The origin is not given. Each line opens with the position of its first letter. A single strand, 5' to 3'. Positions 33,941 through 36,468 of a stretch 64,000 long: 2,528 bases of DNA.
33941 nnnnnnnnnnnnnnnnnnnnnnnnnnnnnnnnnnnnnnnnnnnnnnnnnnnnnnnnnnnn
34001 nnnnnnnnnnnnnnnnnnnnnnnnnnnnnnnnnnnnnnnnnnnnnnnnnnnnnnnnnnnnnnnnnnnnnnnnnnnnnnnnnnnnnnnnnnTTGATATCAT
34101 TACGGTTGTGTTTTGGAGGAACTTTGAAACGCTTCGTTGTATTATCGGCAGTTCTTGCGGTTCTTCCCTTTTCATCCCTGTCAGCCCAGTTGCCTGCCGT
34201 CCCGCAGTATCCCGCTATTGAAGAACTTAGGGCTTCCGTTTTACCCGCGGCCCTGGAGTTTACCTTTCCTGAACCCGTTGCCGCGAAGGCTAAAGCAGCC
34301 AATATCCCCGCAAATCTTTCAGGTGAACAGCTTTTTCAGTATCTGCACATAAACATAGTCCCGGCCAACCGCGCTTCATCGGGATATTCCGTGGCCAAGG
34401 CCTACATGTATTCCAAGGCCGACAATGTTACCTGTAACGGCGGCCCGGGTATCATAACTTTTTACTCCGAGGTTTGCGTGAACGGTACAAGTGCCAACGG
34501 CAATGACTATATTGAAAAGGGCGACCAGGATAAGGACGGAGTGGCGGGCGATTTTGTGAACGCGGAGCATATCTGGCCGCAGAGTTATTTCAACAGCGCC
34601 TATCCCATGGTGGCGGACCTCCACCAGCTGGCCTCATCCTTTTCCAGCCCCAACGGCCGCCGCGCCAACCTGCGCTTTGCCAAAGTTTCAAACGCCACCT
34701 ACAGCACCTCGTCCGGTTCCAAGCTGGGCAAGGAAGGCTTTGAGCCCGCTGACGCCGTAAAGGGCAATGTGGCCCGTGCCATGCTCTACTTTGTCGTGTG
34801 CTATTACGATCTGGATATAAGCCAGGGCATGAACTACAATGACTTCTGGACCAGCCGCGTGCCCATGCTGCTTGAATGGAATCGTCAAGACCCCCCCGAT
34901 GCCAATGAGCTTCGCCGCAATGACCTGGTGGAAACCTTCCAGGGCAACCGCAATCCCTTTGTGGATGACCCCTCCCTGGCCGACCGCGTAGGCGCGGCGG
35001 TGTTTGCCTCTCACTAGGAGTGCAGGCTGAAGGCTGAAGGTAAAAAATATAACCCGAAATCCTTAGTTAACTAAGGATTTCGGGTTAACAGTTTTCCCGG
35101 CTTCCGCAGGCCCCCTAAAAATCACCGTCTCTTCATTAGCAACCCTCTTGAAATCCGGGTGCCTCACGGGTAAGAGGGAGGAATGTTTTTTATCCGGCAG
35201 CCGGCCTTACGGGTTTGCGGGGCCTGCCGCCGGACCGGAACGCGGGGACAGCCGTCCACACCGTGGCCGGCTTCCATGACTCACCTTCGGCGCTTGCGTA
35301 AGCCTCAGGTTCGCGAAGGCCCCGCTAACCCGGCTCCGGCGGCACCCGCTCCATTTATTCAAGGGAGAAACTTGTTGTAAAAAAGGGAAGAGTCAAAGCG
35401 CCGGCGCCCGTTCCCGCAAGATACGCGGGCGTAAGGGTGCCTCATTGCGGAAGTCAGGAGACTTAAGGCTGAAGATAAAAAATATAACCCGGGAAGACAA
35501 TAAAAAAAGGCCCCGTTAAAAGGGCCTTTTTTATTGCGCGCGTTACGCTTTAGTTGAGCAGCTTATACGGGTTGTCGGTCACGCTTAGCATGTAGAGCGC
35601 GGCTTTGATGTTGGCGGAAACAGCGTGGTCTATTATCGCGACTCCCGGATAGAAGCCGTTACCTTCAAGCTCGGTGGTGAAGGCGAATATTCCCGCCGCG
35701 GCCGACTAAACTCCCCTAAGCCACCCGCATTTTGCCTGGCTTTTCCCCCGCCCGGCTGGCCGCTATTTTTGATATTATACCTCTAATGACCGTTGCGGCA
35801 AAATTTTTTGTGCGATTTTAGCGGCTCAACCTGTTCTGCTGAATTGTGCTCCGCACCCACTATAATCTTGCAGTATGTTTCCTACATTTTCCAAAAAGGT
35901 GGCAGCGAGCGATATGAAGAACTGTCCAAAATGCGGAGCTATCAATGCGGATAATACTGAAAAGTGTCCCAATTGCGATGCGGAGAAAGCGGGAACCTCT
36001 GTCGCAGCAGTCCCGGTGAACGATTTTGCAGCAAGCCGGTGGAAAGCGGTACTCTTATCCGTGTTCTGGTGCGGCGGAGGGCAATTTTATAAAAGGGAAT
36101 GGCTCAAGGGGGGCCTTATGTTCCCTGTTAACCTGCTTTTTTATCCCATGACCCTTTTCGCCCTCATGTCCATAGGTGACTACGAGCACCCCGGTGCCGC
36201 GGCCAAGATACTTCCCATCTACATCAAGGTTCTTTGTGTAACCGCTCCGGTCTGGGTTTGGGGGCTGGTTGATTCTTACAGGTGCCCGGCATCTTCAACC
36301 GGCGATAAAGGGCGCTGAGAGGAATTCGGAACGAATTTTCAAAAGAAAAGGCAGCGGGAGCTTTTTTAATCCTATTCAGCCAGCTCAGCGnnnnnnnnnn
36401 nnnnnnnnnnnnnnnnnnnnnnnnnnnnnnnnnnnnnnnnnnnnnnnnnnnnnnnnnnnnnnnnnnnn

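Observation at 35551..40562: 152-bp duplication of the carboxypeptidase 3' end brackets a 4.7-kb Kelch/PorV/zinc-ribbon island, an integrated cassette without an integrase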

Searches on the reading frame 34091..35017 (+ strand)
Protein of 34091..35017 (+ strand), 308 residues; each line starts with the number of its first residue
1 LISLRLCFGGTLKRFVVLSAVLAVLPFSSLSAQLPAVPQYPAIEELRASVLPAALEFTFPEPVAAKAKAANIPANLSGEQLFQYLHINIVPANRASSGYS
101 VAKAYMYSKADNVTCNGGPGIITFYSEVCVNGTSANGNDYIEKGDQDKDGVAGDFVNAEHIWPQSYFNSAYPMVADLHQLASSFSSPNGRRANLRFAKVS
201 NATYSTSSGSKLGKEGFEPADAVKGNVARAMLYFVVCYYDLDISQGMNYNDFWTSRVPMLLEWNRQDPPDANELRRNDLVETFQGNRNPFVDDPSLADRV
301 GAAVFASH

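Call 6: search_protein_families(library=pfam, proteins=[window:34091-35017:+], max_evalue=0.01)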
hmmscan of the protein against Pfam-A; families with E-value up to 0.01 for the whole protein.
window:34091-35017:+ (308 aa): 1 family
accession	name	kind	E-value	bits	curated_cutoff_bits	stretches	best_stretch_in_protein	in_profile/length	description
PF04231.19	Endonuclease_1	-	1.2e-38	133.6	25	1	92-294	15-234/235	Endonuclease I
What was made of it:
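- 34124..35017 (+): Endonuclease I gene, convergent with M14; it is the ancestral downstream neighbour. PF04231 E=1.2e-38 (call 6).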

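Call 39: search_protein_families(library=ncbifam, proteins=[window:34091-35017:+], max_evalue=0.01)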
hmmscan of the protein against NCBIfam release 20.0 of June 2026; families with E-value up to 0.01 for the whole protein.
window:34091-35017:+ (308 aa): 1 family
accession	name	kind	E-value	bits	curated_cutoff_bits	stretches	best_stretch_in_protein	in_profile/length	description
NF011716.0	PRK15137.1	equivalog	8.1e-07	29.2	372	1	173-293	115-228/235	deoxyribonuclease I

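Call 102: find_encoding_contigs(protein=window:34124-35014:+, flank=10000, max_places=10)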
Protein seq(297 aa) (297 aa): 8 contigs read that carry it; 4 places shown.
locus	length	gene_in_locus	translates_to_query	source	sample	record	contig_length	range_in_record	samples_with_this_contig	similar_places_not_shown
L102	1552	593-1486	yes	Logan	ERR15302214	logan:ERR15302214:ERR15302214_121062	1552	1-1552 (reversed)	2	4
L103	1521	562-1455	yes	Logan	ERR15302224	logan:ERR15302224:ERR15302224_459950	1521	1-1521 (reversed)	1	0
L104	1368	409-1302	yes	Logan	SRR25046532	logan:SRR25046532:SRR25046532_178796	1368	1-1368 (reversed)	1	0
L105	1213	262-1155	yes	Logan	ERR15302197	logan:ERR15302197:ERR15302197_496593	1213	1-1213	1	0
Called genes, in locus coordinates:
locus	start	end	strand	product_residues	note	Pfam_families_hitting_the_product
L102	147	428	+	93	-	-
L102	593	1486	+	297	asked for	PF04231:Endonuclease_1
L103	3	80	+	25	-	?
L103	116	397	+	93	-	-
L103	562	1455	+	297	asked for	PF04231:Endonuclease_1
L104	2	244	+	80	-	?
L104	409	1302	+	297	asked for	PF04231:Endonuclease_1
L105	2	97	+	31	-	?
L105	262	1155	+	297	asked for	PF04231:Endonuclease_1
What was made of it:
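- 34124..35017 (+): The 297-aa product is found in Logan contigs (call 102).
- EndoI-side Logan contigs stop in the 35050-35087 palindrome (call 102).
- Tried and rejected: They all stop in the 35050-35087 palindrome (call 102).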

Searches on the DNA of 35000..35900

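Call 21: search_rna_families(source=window, start=35000, end=35900, threshold=evalue, max_evalue=10, show_alignments=2)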
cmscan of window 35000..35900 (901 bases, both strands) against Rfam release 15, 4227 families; matches with E-value up to 10: 27.
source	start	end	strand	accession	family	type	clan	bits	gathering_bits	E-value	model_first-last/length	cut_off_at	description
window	35411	35532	+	RF02607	AbsR25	Gene; sRNA;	-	27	47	0.024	1-164/164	no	Acinetobacter sRNA 25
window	35501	35604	-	RF00506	Thr_leader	Cis-reg; leader;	-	21.1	55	0.24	1-118/118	no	Threonine operon leader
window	35033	35107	-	RF04262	MIR1319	Gene; miRNA;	-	20.5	116.6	0.66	1-119/119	no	MIR1319 microRNA precursor family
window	35451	35535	+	RF02075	STnc230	Gene; sRNA;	-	20.2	50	3.5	1-83/83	no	Enterobacterial sRNA STnc230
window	35476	35560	-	RF01770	rimP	Cis-reg; leader;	-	19.4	47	2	1-102/102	no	Gammaprotebacteria rimP leader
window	35020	35086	+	RF02495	ohsC_RNA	Gene; antitoxin;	-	19.4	50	3.8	1-77/77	no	Oppression of Hydrophobic ORF by sRNA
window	35469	35531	+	RF02844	RefA9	Gene; antisense;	-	19.3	49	3.4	1-64/64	no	Enterococcus sRNA A9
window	35505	35534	-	RF02438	SpF51_sRNA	Gene; sRNA;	-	18.8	50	1.3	1-45/45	no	Streptococcus sRNA SpF51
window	35037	35098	-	RF03937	mir-9456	Gene; miRNA;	-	17.6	80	2.1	1-68/68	no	mir-9456 microRNA precursor family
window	35474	35534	+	RF01859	Phe_leader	Cis-reg; leader;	-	17.5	55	4.9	1-125/125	no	Phenylalanine leader peptide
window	35474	35539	+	RF02053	STnc430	Gene; sRNA;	-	17.3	47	6.8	1-162/162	no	Enterobacterial sRNA STnc430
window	35481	35531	+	RF02438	SpF51_sRNA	Gene; sRNA;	-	16.8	50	4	1-45/45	no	Streptococcus sRNA SpF51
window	35475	35532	+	RF02057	STnc40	Gene; sRNA;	-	16.6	45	7.2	1-70/70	no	Salmonella enterica sRNA STnc40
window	35503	35565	-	RF02057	STnc40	Gene; sRNA;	-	16.5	45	7.5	1-70/70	no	Salmonella enterica sRNA STnc40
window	35497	35531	-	RF00489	ctRNA_p42d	Gene; antisense;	-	16.4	50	2.1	1-46/46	no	ctRNA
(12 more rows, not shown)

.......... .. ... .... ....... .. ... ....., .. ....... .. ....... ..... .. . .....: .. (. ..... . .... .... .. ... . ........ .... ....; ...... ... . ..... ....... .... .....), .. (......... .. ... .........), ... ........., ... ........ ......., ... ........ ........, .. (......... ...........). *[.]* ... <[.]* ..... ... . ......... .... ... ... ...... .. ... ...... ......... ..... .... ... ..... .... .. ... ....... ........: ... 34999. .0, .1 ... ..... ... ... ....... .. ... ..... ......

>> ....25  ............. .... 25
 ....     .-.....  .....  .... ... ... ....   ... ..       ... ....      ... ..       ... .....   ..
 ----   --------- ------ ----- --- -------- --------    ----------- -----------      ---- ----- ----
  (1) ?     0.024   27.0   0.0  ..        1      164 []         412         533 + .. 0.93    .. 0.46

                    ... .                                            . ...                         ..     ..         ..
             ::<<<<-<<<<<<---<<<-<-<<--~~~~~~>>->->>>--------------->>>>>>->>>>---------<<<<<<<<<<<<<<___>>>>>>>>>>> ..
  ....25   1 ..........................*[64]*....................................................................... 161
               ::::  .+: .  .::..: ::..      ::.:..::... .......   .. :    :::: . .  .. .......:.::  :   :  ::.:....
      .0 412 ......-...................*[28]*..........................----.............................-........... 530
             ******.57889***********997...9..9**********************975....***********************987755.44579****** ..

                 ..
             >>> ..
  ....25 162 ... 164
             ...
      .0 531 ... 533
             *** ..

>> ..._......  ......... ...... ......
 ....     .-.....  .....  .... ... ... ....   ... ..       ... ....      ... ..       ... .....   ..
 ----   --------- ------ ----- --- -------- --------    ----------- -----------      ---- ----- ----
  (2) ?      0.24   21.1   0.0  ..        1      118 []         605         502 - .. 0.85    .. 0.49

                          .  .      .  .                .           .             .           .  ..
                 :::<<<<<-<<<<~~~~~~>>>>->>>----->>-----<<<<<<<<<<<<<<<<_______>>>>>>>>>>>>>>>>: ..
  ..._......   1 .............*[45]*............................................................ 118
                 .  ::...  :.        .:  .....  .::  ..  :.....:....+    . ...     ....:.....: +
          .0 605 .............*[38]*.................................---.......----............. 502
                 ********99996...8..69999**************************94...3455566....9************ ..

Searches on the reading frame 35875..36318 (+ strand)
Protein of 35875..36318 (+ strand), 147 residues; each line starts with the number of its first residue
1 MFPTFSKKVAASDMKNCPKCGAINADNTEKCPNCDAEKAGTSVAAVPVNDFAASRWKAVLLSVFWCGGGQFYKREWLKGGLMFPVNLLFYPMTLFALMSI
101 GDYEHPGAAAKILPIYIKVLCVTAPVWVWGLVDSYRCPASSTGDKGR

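Call 6: search_protein_families(library=pfam, proteins=[window:35875-36318:+], max_evalue=0.01)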
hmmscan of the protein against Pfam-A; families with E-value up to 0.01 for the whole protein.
window:35875-36318:+ (147 aa): 3 families
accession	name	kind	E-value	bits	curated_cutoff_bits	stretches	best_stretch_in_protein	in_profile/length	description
PF13248.11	Zn_ribbon_3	-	0.00041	20.1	27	1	14-34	2-22/26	zinc-ribbon domain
PF13240.11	Zn_Ribbon_1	-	0.00057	20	25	1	17-34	2-19/23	zinc-ribbon domain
PF12773.13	DZR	-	0.0021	18.6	27.3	1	14-34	24-44/45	Double zinc ribbon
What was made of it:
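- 35914..36318 (+): Small zinc-ribbon plus membrane protein (134 aa as called in Logan contigs; ORF opens at 35875), convergent with PorV. Weak zinc-ribbon hits below cut-off (call 6).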

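Call 39: search_protein_families(library=ncbifam, proteins=[window:35875-36318:+], max_evalue=0.01)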
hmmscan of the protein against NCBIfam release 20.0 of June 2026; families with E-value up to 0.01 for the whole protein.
window:35875-36318:+ (147 aa): 0 families

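Call 84: find_related_loci(query=window:35875-36318:+, collection=viral_contigs, flank=8000)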
Query window:35875-36318:+ (147 aa) in viral_contigs; peptide patterns used: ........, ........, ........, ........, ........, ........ (x = any residue, [..] = any of these).
No stretch of DNA in the collection matches any of the patterns.

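Call 98: find_encoding_contigs(protein=window:35914-36318:+, flank=10000, max_places=10)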
Protein window:35914-36318:+ (134 aa): 5 contigs read that carry it; 5 places shown.
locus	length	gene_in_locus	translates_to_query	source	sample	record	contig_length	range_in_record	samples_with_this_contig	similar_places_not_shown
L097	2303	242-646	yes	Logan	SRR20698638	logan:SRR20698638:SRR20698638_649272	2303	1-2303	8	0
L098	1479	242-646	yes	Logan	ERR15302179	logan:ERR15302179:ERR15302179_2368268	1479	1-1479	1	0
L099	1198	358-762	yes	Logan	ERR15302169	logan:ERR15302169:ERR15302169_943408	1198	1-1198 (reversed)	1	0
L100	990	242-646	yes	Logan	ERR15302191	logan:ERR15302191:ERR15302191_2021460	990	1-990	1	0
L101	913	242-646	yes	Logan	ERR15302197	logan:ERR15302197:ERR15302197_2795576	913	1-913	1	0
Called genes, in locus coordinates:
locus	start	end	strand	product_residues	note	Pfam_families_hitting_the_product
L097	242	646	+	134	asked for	-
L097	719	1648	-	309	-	PF11751:PorP_SprF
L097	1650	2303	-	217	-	?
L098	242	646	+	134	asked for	-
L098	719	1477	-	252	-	?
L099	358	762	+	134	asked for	-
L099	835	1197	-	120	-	?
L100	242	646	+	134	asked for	-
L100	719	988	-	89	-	?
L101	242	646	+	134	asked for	-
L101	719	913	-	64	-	?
